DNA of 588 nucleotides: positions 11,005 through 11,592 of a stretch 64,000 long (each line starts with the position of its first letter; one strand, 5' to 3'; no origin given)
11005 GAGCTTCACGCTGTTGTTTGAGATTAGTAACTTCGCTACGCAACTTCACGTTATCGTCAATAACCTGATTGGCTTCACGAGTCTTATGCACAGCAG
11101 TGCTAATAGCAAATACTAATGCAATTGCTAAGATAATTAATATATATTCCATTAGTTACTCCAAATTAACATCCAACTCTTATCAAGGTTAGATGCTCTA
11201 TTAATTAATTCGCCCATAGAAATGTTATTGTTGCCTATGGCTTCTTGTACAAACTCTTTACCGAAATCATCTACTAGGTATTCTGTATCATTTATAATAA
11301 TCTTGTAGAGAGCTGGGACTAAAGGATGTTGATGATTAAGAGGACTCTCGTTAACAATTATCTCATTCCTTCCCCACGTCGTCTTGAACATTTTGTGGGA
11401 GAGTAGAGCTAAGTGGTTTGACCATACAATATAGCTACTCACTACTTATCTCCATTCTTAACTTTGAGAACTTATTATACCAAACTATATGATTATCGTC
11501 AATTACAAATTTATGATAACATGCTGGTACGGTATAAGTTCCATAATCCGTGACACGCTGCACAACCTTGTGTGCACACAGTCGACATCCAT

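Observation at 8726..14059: Promoter-less, tightly packed block of 15 unknown genes at the distal end of the early array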

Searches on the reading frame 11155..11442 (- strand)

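Call 20: search_protein_families(library=pfam, max_evalue=0.1, proteins=[window:11155-11442:-])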
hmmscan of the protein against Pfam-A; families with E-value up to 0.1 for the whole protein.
window:11155-11442:- (96 aa): 0 families

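Call 22: search_protein_families(library=phrogs, max_evalue=0.001, proteins=[window:11155-11442:-])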
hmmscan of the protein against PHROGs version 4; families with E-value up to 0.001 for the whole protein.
window:11155-11442:- (96 aa): 1 family
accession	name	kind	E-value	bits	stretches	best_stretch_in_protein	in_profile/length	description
phrog_9887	-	unknown function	1.1e-52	177.3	1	1-96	1-96/96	-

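Call 74: search_protein_families(library=padloc, max_evalue=0.01, proteins=[window:11155-11442:-])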
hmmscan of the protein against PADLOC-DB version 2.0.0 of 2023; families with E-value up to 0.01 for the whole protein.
window:11155-11442:- (96 aa): 0 families
